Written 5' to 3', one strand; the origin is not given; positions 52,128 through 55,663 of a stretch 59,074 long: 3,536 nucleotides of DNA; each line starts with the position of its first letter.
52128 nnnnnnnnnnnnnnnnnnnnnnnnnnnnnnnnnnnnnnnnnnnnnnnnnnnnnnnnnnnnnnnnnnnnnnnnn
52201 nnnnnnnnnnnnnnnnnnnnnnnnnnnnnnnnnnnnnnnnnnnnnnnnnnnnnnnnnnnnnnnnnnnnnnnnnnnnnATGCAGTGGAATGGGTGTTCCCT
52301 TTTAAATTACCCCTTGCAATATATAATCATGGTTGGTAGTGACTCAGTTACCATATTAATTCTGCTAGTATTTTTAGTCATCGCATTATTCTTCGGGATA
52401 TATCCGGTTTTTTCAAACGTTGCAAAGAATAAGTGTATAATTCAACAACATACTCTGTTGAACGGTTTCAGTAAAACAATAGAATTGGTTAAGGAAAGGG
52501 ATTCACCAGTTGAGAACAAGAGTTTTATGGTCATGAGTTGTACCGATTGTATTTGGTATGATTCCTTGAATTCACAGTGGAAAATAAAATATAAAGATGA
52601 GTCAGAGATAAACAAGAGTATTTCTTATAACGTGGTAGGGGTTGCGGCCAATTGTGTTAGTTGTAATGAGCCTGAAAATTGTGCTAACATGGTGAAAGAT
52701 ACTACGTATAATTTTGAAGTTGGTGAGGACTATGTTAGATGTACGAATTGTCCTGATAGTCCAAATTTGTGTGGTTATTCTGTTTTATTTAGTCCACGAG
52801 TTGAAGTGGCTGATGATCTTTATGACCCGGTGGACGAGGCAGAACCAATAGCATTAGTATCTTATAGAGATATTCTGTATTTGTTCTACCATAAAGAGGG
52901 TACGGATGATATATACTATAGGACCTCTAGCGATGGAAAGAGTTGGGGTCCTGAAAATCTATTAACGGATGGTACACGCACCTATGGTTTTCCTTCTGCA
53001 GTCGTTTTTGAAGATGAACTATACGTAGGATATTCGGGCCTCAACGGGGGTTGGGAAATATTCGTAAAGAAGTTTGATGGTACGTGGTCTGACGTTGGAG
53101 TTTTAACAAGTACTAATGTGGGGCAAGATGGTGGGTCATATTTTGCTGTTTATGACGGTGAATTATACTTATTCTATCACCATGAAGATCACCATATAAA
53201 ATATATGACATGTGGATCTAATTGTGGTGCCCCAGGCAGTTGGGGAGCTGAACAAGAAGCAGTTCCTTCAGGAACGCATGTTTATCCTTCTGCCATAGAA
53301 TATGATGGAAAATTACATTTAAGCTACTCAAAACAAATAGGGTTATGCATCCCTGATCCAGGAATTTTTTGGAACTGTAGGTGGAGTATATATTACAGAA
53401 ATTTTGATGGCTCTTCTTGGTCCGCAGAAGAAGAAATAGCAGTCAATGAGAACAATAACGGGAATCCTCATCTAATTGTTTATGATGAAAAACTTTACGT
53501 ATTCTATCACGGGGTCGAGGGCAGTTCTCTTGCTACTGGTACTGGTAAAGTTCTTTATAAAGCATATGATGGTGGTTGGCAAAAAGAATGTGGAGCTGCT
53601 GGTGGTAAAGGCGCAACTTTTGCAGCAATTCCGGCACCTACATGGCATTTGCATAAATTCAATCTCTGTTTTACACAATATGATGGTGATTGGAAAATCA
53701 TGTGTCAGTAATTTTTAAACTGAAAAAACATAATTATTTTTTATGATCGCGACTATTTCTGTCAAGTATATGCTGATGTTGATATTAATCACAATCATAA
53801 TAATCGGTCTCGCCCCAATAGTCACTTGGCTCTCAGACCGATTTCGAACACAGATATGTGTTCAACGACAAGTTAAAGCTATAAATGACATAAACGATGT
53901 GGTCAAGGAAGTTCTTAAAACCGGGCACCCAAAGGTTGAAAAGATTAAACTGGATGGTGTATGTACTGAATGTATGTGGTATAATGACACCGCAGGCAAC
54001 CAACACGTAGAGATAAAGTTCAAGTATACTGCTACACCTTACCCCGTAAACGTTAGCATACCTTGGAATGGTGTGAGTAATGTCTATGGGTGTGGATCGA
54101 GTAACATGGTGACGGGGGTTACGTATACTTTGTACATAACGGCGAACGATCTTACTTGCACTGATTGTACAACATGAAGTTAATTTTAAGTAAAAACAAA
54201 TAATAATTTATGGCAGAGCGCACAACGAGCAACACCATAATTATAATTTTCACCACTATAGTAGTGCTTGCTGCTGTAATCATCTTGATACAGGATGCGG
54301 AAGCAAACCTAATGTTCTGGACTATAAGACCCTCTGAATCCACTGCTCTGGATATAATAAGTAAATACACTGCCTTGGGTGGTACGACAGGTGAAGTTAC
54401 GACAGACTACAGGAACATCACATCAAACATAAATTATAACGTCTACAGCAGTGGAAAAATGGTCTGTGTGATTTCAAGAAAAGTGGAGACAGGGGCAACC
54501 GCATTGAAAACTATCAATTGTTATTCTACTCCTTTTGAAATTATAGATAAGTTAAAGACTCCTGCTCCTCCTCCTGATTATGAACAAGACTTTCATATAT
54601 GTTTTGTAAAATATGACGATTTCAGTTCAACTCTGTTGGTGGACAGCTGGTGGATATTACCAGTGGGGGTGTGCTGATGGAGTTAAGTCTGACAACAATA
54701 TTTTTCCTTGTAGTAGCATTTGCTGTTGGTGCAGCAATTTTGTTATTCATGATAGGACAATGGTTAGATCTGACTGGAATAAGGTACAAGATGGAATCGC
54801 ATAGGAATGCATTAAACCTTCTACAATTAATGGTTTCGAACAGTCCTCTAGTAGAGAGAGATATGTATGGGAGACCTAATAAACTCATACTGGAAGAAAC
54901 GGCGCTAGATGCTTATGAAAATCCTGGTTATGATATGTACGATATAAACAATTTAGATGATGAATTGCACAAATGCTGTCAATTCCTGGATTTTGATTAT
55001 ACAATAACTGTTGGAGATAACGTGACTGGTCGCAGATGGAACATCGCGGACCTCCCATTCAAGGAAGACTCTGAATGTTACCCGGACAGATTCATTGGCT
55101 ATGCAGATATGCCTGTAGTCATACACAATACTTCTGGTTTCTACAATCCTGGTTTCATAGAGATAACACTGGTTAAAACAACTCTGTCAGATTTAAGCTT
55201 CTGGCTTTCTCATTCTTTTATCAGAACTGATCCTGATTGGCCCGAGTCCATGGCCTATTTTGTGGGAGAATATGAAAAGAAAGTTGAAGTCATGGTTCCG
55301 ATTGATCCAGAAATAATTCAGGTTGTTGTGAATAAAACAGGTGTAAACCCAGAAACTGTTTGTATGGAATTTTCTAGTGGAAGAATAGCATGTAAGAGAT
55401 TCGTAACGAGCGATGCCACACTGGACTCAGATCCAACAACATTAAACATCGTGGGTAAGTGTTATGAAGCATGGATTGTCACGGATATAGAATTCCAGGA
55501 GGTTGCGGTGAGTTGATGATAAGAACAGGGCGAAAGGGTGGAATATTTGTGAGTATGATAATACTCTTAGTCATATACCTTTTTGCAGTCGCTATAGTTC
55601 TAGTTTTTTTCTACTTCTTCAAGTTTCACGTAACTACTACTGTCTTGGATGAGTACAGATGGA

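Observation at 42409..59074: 18-gene type IV pilus-like super-locus dominated by unusual N-terminally anchored, cysteine-rich cargo proteins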

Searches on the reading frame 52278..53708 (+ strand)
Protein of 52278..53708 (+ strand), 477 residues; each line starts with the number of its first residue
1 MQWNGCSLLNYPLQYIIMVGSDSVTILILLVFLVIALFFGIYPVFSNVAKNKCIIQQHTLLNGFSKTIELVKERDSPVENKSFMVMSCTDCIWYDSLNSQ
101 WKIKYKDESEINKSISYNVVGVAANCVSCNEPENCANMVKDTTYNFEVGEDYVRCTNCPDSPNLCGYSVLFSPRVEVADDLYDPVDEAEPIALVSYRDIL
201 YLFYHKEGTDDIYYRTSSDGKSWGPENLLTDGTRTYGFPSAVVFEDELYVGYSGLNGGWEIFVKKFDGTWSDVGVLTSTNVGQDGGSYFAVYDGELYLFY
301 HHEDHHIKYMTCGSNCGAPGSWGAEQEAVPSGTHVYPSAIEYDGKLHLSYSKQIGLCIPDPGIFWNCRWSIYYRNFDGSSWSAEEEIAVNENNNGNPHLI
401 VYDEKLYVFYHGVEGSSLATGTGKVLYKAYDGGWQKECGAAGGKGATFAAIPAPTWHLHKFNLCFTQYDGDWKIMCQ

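Call 7: search_protein_families(library=pfam, max_evalue=0.1, proteins=[window:52278-53708:+])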
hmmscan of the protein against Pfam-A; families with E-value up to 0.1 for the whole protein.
window:52278-53708:+ (477 aa): 3 families
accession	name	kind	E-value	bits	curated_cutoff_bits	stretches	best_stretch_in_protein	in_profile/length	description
PF13088.12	BNR_2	-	0.00068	19.5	31.4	0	371-422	20-81/277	BNR repeat-like domain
PF24249.1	DUF7452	-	0.0012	19.6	28.2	1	49-120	48-117/118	Domain of unknown function (DUF7452)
PF19755.4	DUF6242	-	0.0079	16.5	29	0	194-250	149-201/217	Domain of unknown function (DUF6242)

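Call 57: find_homologous_proteins(query=window:52329-53708:+, max_evalue=0.001)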
Query window:52329-53708:+ (460 aa): 11 proteins with E <= 0.001 among 4383 candidates.
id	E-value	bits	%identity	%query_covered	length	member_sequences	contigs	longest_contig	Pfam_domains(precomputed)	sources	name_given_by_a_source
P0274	0.0e+0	1101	100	100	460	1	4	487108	-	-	-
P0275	8.7e-195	666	63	100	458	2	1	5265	-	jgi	-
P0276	9.9e-184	630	60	95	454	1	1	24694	PF25852.1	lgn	-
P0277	2.6e-149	516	52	100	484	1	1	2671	-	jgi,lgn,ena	-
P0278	9.3e-147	508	53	95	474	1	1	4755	-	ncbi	-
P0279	6.0e-145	502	52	100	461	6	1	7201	-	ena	-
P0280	1.3e-131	458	53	89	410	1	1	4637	-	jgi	jgi:hypothetical protein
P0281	1.1e-124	435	62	63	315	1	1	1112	-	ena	-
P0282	1.4e-122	428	51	89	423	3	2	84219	-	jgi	-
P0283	1.4e-115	405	50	89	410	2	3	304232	-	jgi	jgi:hypothetical protein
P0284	9.2e-94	333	40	96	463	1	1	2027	-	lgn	-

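Call 66: predict_structure(alignment_id=A5)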
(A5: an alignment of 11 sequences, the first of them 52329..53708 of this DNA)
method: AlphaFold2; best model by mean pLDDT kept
length: 460 residues; sequences in the alignment: 11
mean_pLDDT: 81.5   pTM: 0.72
mean pLDDT of the five models: 81.5, 81.4, 79.1, 77.9, 77.7
residues with pLDDT >= 90: 140; 70-90: 225; 50-70: 89; < 50: 6
segments of 3 or more residues with pLDDT < 50: 1-3, 144-146
pLDDT, mean of each block of 10 residues (from residue 1): 64 78 60 79 88 87 89 79 80 79 64 58 86 82 58 75 66 84 92 92 91 90 93 91 91 90 69 95 84 93 90 87 94 84 58 89 90 66 91 77 75 87 74 88 88 85
secondary structure, 60 per line:
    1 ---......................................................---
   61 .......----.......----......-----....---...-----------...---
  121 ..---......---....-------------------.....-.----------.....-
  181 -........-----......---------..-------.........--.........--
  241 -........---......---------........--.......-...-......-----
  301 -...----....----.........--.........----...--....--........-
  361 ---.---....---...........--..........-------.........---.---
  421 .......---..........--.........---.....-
elements in order: H4-57 E61-67 E72-78 E83-88 E94-97 E101-103 E126-131 E135-138 E158-162 E175-179 E182-189 E195-200 E219-227 E230-238 E242-249 E253-258 E268-275 E278-284 E290-295 E309-312 E317-325 E328-336 E341-343 E346-349 E352-359 E368-371 E375-385 E388-397 E405-413 E421-427 E431-440 E443-451 E455-459

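Call 68: fold_search(model_id=the predicted structure, library=pdb)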
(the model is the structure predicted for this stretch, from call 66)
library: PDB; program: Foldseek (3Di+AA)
matches with E <= 10: 1385; with E <= 0.001: 867
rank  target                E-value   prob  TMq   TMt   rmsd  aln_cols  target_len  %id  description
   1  6gy5_A                2.5e-09  1.00  0.37  0.56   6.8       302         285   12  Crystal structure of the kelch domain of human KLHL20 in complex with DAPK1 peptide (released 2018-08-08)
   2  9y8k                  3.6e-09  1.00  0.40  0.60   5.1       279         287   14  Crystal structure of the Kelch domain of human KLHL12 with compound 7k (released 2026-04-08)
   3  6ttk_C                4.3e-09  1.00  0.39  0.59   9.2       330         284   13  Crystal structure of the kelch domain of human KLHL12 in complex with DVL1 peptide (released 2020-02-12)
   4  9y8u                  6.6e-09  1.00  0.38  0.57   5.6       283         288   13  Crystal structure of the Kelch domain of human KLHL12 with compound 10j (released 2026-04-08)
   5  5yq4                  9.7e-09  1.00  0.37  0.57   8.7       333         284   11  Crystal structure of kelch domain of KLHL20 (released 2018-11-14)
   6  6ttk_D                1.1e-08  1.00  0.37  0.57   5.1       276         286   14  Crystal structure of the kelch domain of human KLHL12 in complex with DVL1 peptide (released 2020-02-12)
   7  7on7_A                1.1e-08  1.00  0.38  0.60   6.3       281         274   13  Crystal structure of the computationally designed SAKe6BE-L2 protein (released 2022-12-14)
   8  6b7k_A                1.2e-08  1.00  0.41  0.61   5.4       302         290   16  GH43 Endo-Arabinanase from Bacillus licheniformis (released 2018-06-13)
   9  6n3h_A                1.4e-08  1.00  0.41  0.59   5.7       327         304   13  Crystal structure of Kelch domain of the human NS1 binding protein (released 2018-12-12)
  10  7esn_A                1.4e-08  1.00  0.38  0.39  14.7       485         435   11  Crystal structure of a L-rhamnose-alpha-1,4-D-glucuronate lyase from Fusarium oxysporum 12S, H105F Rha-GlcA complex (released 2021-08-04)
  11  8oio_C                1.6e-08  1.00  0.38  0.58   4.9       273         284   14  Crystal structure of the kelch domain of human KLHL12 in complex with PLEKHA4 peptide (released 2024-04-03)
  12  9y8o                  1.6e-08  1.00  0.39  0.59   5.2       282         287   13  Crystal structure of the Kelch domain of human KLHL12 with compound 9c (released 2026-04-08)
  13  8pjw_A                1.6e-08  1.00  0.39  0.60   6.7       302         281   14  Crystal structure of the computationally designed SAKe6FE protein (released 2024-07-10)
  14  6ttk_A                1.6e-08  1.00  0.38  0.57   5.2       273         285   15  Crystal structure of the kelch domain of human KLHL12 in complex with DVL1 peptide (released 2020-02-12)
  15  7pvp                  1.6e-08  1.00  0.39  0.59   6.5       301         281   13  Crystal structure of the SAKe6BC designer protein (released 2023-01-18)
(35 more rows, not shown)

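Call 69: search_protein_families(library=pfam, alignment_id=A5, max_evalue=0.01)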
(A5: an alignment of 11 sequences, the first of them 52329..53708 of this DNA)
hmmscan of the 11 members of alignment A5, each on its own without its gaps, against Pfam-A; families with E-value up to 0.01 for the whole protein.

A. member 1, window:52329-53708:+ (460 aa): 3 families
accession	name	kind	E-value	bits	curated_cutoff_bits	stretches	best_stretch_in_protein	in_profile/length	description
PF13088.12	BNR_2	-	0.00059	19.7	31.4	0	354-405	20-81/277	BNR repeat-like domain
PF24249.1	DUF7452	-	0.0011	19.7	28.2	1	32-103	48-117/118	Domain of unknown function (DUF7452)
PF19755.4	DUF6242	-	0.0068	16.7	29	0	177-233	149-201/217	Domain of unknown function (DUF6242)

B. families by the number of members that match (of 11 scanned): 4 families
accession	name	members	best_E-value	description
PF19755.4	DUF6242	6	0.00016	Domain of unknown function (DUF6242)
PF24249.1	DUF7452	3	0.0011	Domain of unknown function (DUF7452)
PF15892.11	BNR_4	1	7.8e-05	BNR repeat-containing family member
PF13088.12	BNR_2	1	0.00059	BNR repeat-like domain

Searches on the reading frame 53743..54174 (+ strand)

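Call 7: search_protein_families(library=pfam, max_evalue=0.1, proteins=[window:53743-54174:+])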
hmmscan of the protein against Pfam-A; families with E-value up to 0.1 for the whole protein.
window:53743-54174:+ (144 aa): 0 families

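Call 36: search_protein_families(library=ncbifam, max_evalue=1, proteins=[window:53743-54174:+])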
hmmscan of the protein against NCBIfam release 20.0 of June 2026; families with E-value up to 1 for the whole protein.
window:53743-54174:+ (144 aa): 2 families
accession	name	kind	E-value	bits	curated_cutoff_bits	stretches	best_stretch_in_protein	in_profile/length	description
TIGR02203.1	MsbA_lipidA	equivalog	0.036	12.5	602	1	12-65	153-207/572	lipid A export permease/ATP-binding protein MsbA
NF009545.0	PRK12933.1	equivalog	0.039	12.4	728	1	9-78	16-82/604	protein translocase subunit SecD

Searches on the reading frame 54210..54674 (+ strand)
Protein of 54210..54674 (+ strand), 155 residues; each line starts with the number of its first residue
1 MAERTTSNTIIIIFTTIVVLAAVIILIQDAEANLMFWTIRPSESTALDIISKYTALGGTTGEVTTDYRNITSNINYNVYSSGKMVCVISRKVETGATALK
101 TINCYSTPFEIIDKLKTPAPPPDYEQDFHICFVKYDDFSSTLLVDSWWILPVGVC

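Call 7: search_protein_families(library=pfam, max_evalue=0.1, proteins=[window:54210-54674:+])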
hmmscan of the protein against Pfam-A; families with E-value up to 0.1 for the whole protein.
window:54210-54674:+ (155 aa): 1 family
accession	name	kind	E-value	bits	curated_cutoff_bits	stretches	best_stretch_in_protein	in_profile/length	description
PF00352.27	TBP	-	0.018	15.3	22.9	1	67-102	43-78/85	Transcription factor TFIID (or TATA-binding protein, TBP)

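Call 36: search_protein_families(library=ncbifam, max_evalue=1, proteins=[window:54210-54674:+])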
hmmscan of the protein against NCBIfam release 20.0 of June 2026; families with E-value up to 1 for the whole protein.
window:54210-54674:+ (155 aa): 3 families
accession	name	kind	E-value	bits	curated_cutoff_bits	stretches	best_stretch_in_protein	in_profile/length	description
NF009727.0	PRK13254.1-1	equivalog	0.012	15.4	126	1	4-86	4-86/144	cytochrome c maturation protein CcmE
NF003425.0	PRK04897.1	equivalog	0.053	12.7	355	1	8-40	150-182/298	zinc metalloprotease HtpX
NF007877.0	PRK10581.1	equivalog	0.099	11.8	321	1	76-145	50-115/299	(2E,6E)-farnesyl diphosphate synthase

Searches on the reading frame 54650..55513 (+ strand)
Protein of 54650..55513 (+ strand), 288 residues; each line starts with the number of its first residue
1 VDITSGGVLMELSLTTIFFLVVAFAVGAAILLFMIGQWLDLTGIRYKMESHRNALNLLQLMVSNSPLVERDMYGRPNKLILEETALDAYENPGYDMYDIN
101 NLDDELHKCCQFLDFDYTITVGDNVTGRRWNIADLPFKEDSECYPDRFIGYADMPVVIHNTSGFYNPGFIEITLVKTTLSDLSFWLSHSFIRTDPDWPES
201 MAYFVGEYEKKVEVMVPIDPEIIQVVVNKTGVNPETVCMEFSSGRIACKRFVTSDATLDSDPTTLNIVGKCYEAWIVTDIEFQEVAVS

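Call 7: search_protein_families(library=pfam, max_evalue=0.1, proteins=[window:54650-55513:+])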
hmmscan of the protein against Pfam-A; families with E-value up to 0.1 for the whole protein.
window:54650-55513:+ (288 aa): 1 family
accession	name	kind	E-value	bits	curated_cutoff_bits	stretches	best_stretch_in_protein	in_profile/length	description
PF09564.16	RE_NgoBV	-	0.047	13.6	25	1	29-135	43-138/238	NgoBV restriction endonuclease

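Call 36: search_protein_families(library=ncbifam, max_evalue=1, proteins=[window:54677-55513:+])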
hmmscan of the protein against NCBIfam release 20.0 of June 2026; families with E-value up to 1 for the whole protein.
window:54677-55513:+ (279 aa): 1 family
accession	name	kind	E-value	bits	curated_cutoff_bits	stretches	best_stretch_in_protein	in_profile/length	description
NF007569.0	PRK10200.1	equivalog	0.17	11.6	417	1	6-87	97-177/230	aspartate/glutamate racemase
